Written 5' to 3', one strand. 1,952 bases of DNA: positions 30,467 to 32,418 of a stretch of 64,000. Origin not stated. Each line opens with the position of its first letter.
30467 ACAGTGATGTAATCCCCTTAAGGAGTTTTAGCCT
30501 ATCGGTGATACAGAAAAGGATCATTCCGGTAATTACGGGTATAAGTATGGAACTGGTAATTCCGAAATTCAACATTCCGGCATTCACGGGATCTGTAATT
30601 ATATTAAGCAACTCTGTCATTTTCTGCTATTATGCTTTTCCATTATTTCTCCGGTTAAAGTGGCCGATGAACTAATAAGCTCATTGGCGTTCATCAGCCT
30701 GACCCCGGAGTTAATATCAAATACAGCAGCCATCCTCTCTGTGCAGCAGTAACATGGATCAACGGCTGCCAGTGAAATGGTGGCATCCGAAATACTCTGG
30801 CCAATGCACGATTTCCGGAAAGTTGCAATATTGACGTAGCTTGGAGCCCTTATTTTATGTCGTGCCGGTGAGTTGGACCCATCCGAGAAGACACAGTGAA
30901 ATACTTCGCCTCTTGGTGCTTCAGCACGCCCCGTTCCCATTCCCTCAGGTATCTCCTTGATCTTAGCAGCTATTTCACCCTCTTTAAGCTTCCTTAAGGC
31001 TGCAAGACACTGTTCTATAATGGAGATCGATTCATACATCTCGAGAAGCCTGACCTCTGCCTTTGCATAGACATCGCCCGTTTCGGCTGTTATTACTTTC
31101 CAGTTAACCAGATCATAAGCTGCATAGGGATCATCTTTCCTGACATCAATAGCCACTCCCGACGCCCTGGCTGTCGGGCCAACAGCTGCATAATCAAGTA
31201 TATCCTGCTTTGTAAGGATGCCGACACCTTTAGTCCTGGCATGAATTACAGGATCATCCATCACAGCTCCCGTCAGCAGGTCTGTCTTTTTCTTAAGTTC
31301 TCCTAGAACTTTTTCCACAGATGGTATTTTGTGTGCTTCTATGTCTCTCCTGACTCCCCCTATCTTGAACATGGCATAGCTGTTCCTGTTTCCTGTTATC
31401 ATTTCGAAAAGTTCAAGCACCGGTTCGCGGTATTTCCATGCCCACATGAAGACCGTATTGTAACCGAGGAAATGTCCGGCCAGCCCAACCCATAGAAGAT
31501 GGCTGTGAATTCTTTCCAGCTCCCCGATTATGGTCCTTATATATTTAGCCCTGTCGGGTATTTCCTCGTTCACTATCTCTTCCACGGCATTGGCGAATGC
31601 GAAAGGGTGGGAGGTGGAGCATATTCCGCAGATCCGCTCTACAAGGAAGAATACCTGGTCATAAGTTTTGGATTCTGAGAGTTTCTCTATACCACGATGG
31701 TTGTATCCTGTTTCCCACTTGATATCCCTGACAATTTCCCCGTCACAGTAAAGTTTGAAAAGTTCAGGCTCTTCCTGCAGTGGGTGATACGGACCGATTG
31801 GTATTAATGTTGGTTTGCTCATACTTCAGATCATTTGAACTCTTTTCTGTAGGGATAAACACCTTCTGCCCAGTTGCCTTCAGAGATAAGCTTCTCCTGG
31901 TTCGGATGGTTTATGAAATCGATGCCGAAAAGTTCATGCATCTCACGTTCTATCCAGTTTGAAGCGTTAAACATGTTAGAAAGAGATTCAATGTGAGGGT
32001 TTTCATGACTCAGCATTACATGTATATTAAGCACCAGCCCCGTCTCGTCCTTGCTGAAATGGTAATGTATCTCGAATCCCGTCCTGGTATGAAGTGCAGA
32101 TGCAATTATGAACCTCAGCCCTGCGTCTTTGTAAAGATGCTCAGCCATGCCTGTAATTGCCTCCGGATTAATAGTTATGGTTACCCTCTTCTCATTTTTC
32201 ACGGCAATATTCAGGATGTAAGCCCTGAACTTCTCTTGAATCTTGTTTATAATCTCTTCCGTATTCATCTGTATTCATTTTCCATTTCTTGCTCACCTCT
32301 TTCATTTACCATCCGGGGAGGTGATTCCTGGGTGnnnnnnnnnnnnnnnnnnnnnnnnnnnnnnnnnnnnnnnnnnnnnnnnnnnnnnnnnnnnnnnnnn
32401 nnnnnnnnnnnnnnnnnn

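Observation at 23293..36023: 18-gene operon: Mrp-coupled group-4 [NiFe] hydrogenase with an NAD(P)H-type flavoprotein input module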

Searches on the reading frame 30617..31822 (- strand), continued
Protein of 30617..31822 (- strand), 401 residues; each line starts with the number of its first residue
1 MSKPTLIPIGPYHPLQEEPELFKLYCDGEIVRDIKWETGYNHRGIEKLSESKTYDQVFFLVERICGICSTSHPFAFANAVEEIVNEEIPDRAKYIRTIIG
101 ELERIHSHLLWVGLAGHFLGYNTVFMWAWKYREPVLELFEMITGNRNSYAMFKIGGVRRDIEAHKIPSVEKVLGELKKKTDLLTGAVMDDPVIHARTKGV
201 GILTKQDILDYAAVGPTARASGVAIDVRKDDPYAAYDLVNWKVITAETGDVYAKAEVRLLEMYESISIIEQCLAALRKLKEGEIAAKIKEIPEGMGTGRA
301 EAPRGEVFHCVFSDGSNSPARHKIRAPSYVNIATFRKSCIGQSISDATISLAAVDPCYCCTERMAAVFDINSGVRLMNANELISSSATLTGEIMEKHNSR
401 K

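Call 50: find_encoding_contigs(protein=P0398, flank=10000, max_places=2)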
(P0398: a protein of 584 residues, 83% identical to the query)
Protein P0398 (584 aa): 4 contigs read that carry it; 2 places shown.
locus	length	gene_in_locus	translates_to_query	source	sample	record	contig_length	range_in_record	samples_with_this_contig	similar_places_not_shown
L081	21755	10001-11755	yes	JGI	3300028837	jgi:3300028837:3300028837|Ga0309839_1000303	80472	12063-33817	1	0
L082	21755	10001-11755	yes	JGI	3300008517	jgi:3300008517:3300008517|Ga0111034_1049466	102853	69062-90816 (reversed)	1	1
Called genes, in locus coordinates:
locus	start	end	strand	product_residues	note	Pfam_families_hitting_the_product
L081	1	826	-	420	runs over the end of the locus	PF01408:GFO_IDH_MocA, PF19051:GFO_IDH_MocA_C2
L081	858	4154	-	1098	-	PF13649:Methyltransf_25, PF01011:PQQ (faint), PF13360:PQQ_2, PF13570:Beta-prop_ACSF4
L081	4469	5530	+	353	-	PF13746:Fer4_18 (faint), PF17179:Fer4_22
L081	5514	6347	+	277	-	PF00970:FAD_binding_6, PF00175:NAD_binding_1, PF10418:DHODB_Fe-S_bind (weak)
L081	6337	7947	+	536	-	-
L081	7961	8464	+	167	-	PF13484:Fer4_16 (faint), PF00037:Fer4 (faint), PF12797:Fer4_2 (faint), PF13247:Fer4_11, PF13237:Fer4_10 (weak), PF12838:Fer4_7 (weak), PF13187:Fer4_9 (weak), PF25160:LdpA_Fe-S-bd (weak), +3 more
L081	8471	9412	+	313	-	PF00146:NADHdh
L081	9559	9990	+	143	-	PF01058:Oxidored_q6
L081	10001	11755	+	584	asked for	PF00329:Complex1_30kDa, PF00374:NiFeSe_Hases, PF00346:Complex1_49kDa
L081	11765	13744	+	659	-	PF00662:Proton_antipo_N (weak), PF00361:Proton_antipo_M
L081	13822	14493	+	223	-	PF13244:MbhD, PF00499:Oxidored_q3, PF20501:MbhE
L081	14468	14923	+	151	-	PF04039:MnhB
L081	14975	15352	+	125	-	PF00420:Oxidored_q2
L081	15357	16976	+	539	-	PF00662:Proton_antipo_N (weak), PF10125:NADHdeh_related, PF00361:Proton_antipo_M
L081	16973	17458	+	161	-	PF01899:MNHE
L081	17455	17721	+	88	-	PF04066:MrpF_PhaF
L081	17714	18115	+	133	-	PF03334:PhaG_MnhG_YufB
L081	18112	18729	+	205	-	PF12797:Fer4_2 (weak), PF12837:Fer4_6 (weak), PF13237:Fer4_10 (weak), PF14697:Fer4_21 (weak), PF00037:Fer4 (weak), PF12838:Fer4_7, PF13187:Fer4_9 (weak)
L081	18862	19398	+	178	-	PF01750:HycI (weak)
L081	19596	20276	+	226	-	PF00440:TetR_N, PF09209:CecR_C, PF17939:TetR_C_30 (weak)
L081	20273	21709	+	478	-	PF02321:OEP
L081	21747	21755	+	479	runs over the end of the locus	PF25973:BSH_CzcB (faint), PF25967:RND-MFP_C (weak)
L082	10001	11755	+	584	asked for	PF00329:Complex1_30kDa, PF00374:NiFeSe_Hases, PF00346:Complex1_49kDa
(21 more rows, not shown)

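Call 51: find_encoding_contigs(protein=P0463, flank=10000, max_places=2)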
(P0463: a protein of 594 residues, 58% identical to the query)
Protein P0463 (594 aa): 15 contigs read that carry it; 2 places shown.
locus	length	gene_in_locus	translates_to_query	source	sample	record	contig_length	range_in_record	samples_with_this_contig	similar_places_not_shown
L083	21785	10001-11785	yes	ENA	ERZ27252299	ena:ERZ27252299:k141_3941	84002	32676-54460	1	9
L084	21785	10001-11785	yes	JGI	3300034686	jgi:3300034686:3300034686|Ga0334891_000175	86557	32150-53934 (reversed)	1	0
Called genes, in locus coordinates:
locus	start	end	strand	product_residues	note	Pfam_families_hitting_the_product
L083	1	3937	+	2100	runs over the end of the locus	PF25023:TEN_YD-shell (weak), PF05593:RHS_repeat, PF05593:RHS_repeat, PF25023:TEN_YD-shell, PF05593:RHS_repeat, PF25023:TEN_YD-shell, PF05593:RHS_repeat, PF25023:TEN_YD-shell, +1 more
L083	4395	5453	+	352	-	PF12838:Fer4_7 (faint), PF13187:Fer4_9 (faint), PF13746:Fer4_18 (faint), PF00037:Fer4 (faint), PF12797:Fer4_2 (faint), PF13237:Fer4_10 (faint), PF17179:Fer4_22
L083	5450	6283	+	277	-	PF00175:NAD_binding_1, PF10418:DHODB_Fe-S_bind (weak)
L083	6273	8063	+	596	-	PF01568:Molydop_binding (weak)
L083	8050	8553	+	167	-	PF12838:Fer4_7 (faint), PF13187:Fer4_9 (faint), PF13237:Fer4_10 (faint), PF12837:Fer4_6 (faint), PF13247:Fer4_11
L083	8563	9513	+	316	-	PF00146:NADHdh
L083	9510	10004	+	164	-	PF01058:Oxidored_q6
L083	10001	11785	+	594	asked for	PF00329:Complex1_30kDa, PF00374:NiFeSe_Hases, PF00346:Complex1_49kDa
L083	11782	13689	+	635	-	PF00361:Proton_antipo_M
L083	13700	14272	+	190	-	PF13244:MbhD, PF20501:MbhE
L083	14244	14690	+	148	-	PF04039:MnhB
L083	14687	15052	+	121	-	PF00420:Oxidored_q2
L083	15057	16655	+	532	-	PF00361:Proton_antipo_M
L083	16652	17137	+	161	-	PF01899:MNHE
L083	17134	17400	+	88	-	PF04066:MrpF_PhaF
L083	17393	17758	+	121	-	PF03334:PhaG_MnhG_YufB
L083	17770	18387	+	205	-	PF12838:Fer4_7 (weak), PF12797:Fer4_2 (weak), PF12837:Fer4_6, PF13237:Fer4_10 (weak), PF00037:Fer4, PF12838:Fer4_7, PF13187:Fer4_9 (weak)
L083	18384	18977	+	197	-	PF01750:HycI (weak)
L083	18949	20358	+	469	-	PF25323:6TM_PilS, PF13581:HATPase_c_2 (faint), PF02518:HATPase_c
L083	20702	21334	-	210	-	-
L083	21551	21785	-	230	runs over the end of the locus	PF14358:DUF4405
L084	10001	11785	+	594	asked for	PF00329:Complex1_30kDa, PF00374:NiFeSe_Hases, PF00346:Complex1_49kDa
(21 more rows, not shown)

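Call 52: search_solved_structures(query=L081:6337-7947:+, max_evalue=0.01)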
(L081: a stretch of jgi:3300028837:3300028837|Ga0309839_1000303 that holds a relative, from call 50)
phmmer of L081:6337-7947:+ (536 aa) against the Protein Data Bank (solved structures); distinct sequences matched with E-value up to 0.01: 0.

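Call 53: search_solved_structures(query=L083:6273-8063:+, max_evalue=0.01)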
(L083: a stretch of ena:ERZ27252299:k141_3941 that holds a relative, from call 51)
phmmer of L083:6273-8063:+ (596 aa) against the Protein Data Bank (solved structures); distinct sequences matched with E-value up to 0.01: 4.
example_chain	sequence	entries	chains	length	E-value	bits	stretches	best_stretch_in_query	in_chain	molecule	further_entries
7vw6_A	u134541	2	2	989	4.3e-09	38.6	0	132-218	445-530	Formate dehydrogenase | Tungsten-containing formate dehydrogenase alpha subunit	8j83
7e5z_A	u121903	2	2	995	4.4e-09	38.5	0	132-218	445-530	Formate dehydrogenase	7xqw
7qv7_S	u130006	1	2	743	0.0025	19.5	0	463-525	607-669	Hydrogen dependent carbon dioxide reductase subunit FdhF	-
9t1s_L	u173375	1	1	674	0.0047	18.6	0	14-218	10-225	formate dehydrogenase (coenzyme F420)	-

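Call 54: search_protein_families(library=ncbifam, proteins=[L081:6337-7947:+, L083:6273-8063:+], max_evalue=0.01)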
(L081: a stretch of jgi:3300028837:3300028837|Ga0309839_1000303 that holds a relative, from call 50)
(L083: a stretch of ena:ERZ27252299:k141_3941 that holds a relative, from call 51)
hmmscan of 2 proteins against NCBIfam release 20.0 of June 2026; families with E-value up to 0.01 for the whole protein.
L081:6337-7947:+ (536 aa): 3 families
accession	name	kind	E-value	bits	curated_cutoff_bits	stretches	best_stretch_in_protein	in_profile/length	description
TIGR01973.1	NuoG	equivalog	0.00018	20.5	470.05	1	149-382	359-591/606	NADH-quinone oxidoreductase subunit NuoG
TIGR03129.1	one_C_dehyd_B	equivalog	0.0063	15.1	327.8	0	308-395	330-415/421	formylmethanofuran dehydrogenase subunit B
TIGR01591.1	Fdh-alpha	equivalog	0.0076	14.4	666.25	0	150-199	153-201/672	formate dehydrogenase subunit alpha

L083:6273-8063:+ (596 aa): 5 families
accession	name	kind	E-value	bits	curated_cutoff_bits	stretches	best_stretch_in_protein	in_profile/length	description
TIGR01591.1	Fdh-alpha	equivalog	4.1e-09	35.1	666.25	0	461-521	572-632/672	formate dehydrogenase subunit alpha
TIGR01973.1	NuoG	equivalog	2.4e-07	29.9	470.05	1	52-412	262-605/606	NADH-quinone oxidoreductase subunit NuoG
NF005895.0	PRK07860.1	equivalog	0.00069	17.7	802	1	196-518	436-767/811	NADH-quinone oxidoreductase subunit G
NF041783.2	mnquin_red_QrcB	equivalog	0.0013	16.9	440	1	223-378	296-459/695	menaquinone reductase molybdopterin-binding-like subunit QrcB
TIGR03129.1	one_C_dehyd_B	equivalog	0.0023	16.5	327.8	0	39-253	25-241/421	formylmethanofuran dehydrogenase subunit B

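Call 58: find_related_loci(query=A1, collection=metagenome_contigs, flank=10000)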
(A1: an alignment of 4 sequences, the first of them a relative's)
Query A1 (412 aa) in metagenome_contigs; peptide patterns used: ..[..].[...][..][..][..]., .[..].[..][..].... (x = any residue, [..] = any of these).
600 stretches matched a pattern (row limit reached: there are more); 569 encode a relative of the query (tblastn E <= 1e-3); the best 80 are kept; 80 distinct loci.
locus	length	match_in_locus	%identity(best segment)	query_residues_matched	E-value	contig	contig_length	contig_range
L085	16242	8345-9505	53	1-388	4e-139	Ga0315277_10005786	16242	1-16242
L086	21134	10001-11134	51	11-388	4e-132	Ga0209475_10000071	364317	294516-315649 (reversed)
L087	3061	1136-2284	50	11-394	1e-137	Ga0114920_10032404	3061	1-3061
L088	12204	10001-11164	50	1-388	4e-131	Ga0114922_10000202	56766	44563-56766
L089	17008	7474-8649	49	1-392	6e-130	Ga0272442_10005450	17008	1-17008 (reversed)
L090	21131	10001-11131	50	11-388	1e-123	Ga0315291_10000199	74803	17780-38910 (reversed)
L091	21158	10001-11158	47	11-393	2e-122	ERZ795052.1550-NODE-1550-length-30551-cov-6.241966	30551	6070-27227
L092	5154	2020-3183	48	2-388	9e-122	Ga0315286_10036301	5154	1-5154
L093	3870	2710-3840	48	11-388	2e-123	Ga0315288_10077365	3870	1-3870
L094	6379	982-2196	47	10-409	6e-120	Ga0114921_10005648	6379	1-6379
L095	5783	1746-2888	49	11-392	5e-120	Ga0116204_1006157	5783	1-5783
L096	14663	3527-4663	48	10-388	7e-119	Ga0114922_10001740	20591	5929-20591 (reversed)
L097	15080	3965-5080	47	10-382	1e-118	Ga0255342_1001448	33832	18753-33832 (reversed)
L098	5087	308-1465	45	11-393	2e-117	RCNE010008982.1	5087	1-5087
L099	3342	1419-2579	46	11-394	5e-120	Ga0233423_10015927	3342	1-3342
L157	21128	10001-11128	38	10-382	2e-72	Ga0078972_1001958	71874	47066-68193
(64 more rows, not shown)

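Call 73: list_cluster_members(proteins=[P0001, P0121])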
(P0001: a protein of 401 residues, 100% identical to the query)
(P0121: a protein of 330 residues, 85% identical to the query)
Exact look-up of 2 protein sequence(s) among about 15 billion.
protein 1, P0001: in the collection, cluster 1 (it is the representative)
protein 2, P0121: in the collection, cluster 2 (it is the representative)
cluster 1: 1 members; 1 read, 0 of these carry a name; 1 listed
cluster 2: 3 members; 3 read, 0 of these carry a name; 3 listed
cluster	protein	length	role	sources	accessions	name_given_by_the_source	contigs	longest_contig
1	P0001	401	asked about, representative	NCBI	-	-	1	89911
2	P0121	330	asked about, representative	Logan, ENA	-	-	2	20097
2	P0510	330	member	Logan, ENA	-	-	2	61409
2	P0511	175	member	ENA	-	-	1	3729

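Call 74: find_encoding_contigs(protein=P0001, flank=1000, max_places=2)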
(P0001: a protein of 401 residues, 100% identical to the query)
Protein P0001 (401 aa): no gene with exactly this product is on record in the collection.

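Call 77: search_protein_families(library=pfam, proteins=[L157:2359-4482:+, L157:3597-5570:+, L157:5567-6412:+, L157:6064-6915:+, L157:7286-9208:+, L157:9284-11140:+, L157:11156-11893:+, L157:12191-13108:+, L157:13118-13642:+, L157:13649-14185:+], max_evalue=0.0001)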
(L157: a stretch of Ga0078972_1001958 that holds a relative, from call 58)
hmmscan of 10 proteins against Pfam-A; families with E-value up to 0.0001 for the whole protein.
L157:2359-4482:+ (707 aa): 3 families
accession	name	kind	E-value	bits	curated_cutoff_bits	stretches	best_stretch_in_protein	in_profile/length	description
PF00384.28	Molybdopterin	-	4.3e-51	174.4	24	1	91-495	1-337/353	Molybdopterin oxidoreductase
PF04879.21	Molybdop_Fe4S4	-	1.4e-13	51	22.7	1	39-84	6-51/55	Molybdopterin oxidoreductase Fe4S4 domain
PF01568.27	Molydop_binding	-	2.1e-13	50.7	26.8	1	612-678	13-78/110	Molydopterin dinucleotide binding domain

L157:3597-5570:+ (657 aa): 6 families
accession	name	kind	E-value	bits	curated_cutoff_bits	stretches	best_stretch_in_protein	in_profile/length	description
PF17179.9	Fer4_22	-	5.9e-27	94.8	27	1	538-631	1-93/95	4Fe-4S dicluster domain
PF13534.11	Fer4_17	-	8.3e-06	26.7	22.2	0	529-550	35-57/61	4Fe-4S dicluster domain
PF13187.11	Fer4_9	-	8.5e-06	26.1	27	0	617-631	35-49/52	4Fe-4S dicluster domain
PF12838.12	Fer4_7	-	1.1e-05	26.3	27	0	619-630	2-13/52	4Fe-4S dicluster domain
PF13183.11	Fer4_8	-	1.3e-05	26.1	27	1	537-630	3-65/68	4Fe-4S dicluster domain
PF13237.11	Fer4_10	-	4.9e-05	23.6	25.5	0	536-560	6-22/53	4Fe-4S dicluster domain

L157:5567-6412:+ (281 aa): 2 families
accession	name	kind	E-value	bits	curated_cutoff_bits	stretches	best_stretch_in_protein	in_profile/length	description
PF00175.26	NAD_binding_1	-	1.8e-14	54.7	22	1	119-223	1-107/109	Oxidoreductase NAD-binding domain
PF10418.14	DHODB_Fe-S_bind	-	9.1e-12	44.9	23.9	1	242-274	1-40/41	Iron-sulfur cluster binding domain of dihydroorotate dehydrogenase B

L157:6064-6915:+ (283 aa): 1 family
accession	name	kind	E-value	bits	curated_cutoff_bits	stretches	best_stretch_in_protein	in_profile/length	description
PF01750.23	HycI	-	4.5e-14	52.8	23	1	150-273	2-126/130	Hydrogenase maturation protease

L157:7286-9208:+ (640 aa): 2 families
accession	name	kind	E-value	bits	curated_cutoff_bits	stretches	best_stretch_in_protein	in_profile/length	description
PF00361.26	Proton_antipo_M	-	7.6e-48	163.6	21.5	1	141-446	6-281/294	NADH:quinone oxidoreductase/Mrp antiporter, TM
PF00662.26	Proton_antipo_N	-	2.1e-07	31.2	24.5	1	70-119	4-51/51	NADH-Ubiquinone oxidoreductase (complex I), chain 5 N-terminus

L157:9284-11140:+ (618 aa): 3 families
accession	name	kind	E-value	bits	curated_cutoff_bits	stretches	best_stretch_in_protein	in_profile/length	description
PF00346.24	Complex1_49kDa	-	1.1e-68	231.7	24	2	348-515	2-169/271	Respiratory-chain NADH dehydrogenase, 49 Kd subunit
PF00329.25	Complex1_30kDa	-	4e-24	86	22.5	1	94-211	3-121/124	Respiratory-chain NADH dehydrogenase, 30 Kd subunit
PF00374.24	NiFeSe_Hases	-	4.8e-13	49.3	25.8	1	271-340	1-69/508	Nickel-dependent hydrogenase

L157:11156-11893:+ (245 aa): 1 family
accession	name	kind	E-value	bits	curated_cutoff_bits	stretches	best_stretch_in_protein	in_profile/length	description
PF01797.21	Y1_Tnp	-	3.8e-27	95.2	23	1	101-214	3-121/121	Transposase IS200 like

L157:12191-13108:+ (305 aa): 1 family
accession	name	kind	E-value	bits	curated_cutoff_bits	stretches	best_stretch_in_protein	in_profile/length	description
PF00146.26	NADHdh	-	4.3e-61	207.3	27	1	14-300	7-296/298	NADH dehydrogenase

L157:13118-13642:+ (174 aa): 9 families
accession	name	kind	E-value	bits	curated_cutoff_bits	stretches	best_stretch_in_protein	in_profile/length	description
PF12838.12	Fer4_7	-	5.8e-14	52.7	27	2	78-129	1-46/52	4Fe-4S dicluster domain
PF00037.32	Fer4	-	2.5e-11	43.3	21.1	1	78-95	7-24/24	4Fe-4S binding domain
PF12837.12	Fer4_6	-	8.4e-10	38.6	25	1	38-58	2-22/24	4Fe-4S binding domain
PF13237.11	Fer4_10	-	2.7e-09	37.3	25.5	1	38-90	2-53/53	4Fe-4S dicluster domain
PF14697.11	Fer4_21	-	2e-08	34.7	35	1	41-96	4-59/59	4Fe-4S dicluster domain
PF13187.11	Fer4_9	-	2.4e-08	34.3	27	1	78-129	1-45/52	4Fe-4S dicluster domain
PF13484.11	Fer4_16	-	3.3e-08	34.6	30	1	78-101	1-25/66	4Fe-4S double cluster binding domain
PF12797.12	Fer4_2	-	1.2e-07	31.6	24.5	0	37-57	2-22/22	4Fe-4S binding domain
PF25160.1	LdpA_Fe-S-bd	-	8.6e-07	29.1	27.6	0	74-98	23-47/49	LdpA Fe-S cluster-binding domain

L157:13649-14185:+ (178 aa): 1 family
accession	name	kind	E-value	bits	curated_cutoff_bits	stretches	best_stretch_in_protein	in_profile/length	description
PF01058.29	Oxidored_q6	-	4.3e-31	107.7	27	1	24-133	1-126/128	NADH ubiquinone oxidoreductase, 20 Kd subunit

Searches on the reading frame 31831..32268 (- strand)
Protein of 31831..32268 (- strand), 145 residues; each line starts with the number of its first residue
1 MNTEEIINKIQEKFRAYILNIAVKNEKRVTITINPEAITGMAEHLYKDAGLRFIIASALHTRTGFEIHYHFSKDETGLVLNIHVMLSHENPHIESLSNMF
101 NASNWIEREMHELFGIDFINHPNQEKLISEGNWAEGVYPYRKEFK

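Call 3: search_protein_families(library=pfam, proteins=[window:31831-32268:-])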
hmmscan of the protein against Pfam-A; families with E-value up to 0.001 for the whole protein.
window:31831-32268:- (145 aa): 1 family
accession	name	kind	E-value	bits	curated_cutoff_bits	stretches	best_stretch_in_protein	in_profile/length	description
PF00329.25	Complex1_30kDa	-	1.2e-22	81.2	22.5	1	31-145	1-119/124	Respiratory-chain NADH dehydrogenase, 30 Kd subunit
